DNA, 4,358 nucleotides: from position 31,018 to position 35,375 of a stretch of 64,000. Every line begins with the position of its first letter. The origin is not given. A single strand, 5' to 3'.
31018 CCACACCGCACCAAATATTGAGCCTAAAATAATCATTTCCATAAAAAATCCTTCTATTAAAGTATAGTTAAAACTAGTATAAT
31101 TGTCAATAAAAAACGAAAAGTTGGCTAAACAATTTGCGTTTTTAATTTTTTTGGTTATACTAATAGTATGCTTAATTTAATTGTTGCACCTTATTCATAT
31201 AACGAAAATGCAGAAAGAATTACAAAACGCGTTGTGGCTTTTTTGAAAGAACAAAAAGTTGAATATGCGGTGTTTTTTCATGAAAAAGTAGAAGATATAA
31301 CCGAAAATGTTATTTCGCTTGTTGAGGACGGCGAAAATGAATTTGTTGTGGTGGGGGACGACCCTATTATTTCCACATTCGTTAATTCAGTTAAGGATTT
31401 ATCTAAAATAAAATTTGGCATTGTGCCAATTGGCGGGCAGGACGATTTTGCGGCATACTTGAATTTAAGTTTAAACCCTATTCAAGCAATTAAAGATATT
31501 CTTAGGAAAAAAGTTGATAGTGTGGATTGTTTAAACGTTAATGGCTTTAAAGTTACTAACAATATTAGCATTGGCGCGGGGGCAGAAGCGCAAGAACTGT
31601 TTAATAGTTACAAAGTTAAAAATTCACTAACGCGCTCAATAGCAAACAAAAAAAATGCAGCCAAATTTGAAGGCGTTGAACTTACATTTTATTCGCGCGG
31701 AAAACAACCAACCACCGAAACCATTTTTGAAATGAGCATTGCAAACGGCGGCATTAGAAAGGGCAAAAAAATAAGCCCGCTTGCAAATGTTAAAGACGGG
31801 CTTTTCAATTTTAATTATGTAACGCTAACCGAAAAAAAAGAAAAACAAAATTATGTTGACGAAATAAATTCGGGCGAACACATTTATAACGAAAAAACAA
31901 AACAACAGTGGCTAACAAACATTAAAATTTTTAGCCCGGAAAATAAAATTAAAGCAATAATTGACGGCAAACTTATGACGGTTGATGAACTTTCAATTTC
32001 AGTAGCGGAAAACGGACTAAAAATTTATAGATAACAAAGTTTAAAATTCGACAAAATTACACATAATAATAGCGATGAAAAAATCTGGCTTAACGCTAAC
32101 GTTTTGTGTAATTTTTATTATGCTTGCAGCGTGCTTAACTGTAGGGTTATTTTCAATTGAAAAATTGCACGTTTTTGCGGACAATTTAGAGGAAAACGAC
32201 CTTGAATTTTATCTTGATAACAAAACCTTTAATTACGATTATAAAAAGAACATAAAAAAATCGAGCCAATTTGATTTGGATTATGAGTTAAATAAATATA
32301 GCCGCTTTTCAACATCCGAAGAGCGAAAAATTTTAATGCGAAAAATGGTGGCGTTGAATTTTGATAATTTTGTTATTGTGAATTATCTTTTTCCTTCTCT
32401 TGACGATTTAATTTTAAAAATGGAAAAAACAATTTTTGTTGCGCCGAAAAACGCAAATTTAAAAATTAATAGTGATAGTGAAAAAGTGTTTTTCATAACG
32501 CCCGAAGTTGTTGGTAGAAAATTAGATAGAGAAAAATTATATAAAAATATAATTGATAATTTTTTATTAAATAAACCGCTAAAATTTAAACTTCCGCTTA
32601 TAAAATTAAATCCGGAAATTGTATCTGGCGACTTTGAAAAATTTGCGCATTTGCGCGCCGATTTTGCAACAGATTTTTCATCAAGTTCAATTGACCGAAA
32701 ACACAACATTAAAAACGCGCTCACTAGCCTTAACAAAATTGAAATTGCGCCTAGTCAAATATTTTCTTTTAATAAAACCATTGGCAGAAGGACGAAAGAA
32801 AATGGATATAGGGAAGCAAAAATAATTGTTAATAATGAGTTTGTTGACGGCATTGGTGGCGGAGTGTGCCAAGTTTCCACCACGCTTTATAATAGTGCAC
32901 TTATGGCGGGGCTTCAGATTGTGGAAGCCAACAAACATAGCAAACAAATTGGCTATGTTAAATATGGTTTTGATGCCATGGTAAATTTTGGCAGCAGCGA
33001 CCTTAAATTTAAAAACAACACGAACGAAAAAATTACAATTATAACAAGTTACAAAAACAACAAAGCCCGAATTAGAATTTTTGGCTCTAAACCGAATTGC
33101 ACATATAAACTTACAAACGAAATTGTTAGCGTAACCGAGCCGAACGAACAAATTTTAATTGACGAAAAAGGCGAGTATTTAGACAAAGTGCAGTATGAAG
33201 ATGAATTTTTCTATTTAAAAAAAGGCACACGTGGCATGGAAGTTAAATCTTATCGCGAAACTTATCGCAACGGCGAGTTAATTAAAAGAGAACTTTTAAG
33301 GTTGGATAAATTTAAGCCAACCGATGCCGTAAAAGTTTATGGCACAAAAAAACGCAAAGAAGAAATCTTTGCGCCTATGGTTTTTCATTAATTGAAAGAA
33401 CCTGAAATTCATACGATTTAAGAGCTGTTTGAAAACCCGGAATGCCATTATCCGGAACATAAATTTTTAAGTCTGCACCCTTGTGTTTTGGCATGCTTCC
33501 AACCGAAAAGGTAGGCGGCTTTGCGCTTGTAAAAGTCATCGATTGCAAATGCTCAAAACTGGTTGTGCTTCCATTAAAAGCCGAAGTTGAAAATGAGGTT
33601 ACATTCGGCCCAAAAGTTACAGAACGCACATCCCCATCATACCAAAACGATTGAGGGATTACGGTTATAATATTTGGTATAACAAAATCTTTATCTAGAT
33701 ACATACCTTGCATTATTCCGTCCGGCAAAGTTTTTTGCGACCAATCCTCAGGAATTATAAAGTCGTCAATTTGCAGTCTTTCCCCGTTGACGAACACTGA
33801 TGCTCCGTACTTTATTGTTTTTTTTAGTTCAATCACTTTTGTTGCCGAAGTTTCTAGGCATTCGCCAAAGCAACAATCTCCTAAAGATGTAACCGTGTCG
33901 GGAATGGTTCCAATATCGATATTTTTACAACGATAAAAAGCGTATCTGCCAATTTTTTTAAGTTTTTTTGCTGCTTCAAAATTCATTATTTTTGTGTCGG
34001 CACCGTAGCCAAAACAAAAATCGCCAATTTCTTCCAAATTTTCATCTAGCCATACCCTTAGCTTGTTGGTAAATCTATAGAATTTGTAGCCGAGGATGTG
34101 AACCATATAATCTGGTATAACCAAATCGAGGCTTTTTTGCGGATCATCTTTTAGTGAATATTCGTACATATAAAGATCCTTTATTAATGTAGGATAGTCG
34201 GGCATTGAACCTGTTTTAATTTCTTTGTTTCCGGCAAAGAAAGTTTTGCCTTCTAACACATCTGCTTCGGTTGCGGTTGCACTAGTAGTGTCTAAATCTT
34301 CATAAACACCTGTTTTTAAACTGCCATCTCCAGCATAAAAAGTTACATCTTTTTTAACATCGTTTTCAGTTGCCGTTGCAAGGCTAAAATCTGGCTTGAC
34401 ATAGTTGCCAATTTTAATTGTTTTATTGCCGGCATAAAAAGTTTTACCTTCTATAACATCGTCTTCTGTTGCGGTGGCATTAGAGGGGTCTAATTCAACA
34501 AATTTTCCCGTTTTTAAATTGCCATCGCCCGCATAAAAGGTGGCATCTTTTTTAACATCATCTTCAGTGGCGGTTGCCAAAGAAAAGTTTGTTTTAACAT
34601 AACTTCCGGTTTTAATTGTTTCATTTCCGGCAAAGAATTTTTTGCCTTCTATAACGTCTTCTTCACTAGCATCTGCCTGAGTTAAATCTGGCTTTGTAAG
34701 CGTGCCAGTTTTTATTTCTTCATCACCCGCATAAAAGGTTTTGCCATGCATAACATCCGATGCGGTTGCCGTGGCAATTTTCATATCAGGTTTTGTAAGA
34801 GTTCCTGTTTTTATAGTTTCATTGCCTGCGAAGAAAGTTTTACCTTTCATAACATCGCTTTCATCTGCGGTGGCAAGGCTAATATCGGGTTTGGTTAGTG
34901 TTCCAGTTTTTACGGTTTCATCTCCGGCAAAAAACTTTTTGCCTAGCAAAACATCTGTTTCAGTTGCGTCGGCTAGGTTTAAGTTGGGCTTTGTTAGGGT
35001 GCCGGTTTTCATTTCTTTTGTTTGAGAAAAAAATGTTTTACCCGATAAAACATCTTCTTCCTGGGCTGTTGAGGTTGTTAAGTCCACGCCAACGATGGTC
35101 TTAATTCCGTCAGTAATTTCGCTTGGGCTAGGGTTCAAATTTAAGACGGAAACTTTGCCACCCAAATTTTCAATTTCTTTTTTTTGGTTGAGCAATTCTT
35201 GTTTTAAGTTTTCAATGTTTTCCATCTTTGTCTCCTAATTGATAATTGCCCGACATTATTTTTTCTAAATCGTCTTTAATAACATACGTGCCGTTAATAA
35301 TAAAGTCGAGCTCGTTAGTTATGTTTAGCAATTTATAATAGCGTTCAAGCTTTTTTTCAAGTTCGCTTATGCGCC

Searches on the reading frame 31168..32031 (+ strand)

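Call 19: search_protein_families(library=pfam, proteins=[window:31168-32031:+], max_evalue=0.001)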
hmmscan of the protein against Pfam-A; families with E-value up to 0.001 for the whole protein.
window:31168-32031:+ (288 aa): 2 families
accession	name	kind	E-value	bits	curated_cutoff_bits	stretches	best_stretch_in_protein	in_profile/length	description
PF00781.29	DAGK_cat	-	4.2e-14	52.6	23.6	1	4-123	4-124/125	Diacylglycerol kinase catalytic domain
PF19279.4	YegS_C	-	2.1e-08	34.5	27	1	133-280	3-150/158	YegS C-terminal NAD kinase beta sandwich-like domain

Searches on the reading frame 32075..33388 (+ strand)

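Call 19: search_protein_families(library=pfam, proteins=[window:32075-33388:+], max_evalue=0.001)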
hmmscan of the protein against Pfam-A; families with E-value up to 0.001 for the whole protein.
window:32075-33388:+ (438 aa): 3 families
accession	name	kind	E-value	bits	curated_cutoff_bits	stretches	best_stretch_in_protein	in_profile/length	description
PF04294.18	VanW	-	5.3e-47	159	27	1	208-335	2-129/130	VanW like protein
PF12229.13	PG_binding_4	-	6.6e-07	29.9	22.1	1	109-163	57-108/117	Putative peptidoglycan binding domain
PF07501.17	G5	-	3.4e-05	24.4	23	1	381-425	30-75/75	G5 domain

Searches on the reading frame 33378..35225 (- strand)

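Call 19: search_protein_families(library=pfam, proteins=[window:33378-35225:-], max_evalue=0.001)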
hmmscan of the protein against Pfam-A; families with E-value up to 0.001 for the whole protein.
window:33378-35225:- (616 aa): 2 families
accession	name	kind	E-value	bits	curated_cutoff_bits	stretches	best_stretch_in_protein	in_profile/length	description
PF13306.12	LRR_5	-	1.4e-32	112.7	27.7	3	423-554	1-124/127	BspA type Leucine rich repeat region (6 copies)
PF09696.15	Ctf8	-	0.00046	21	22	0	253-313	26-86/133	Ctf8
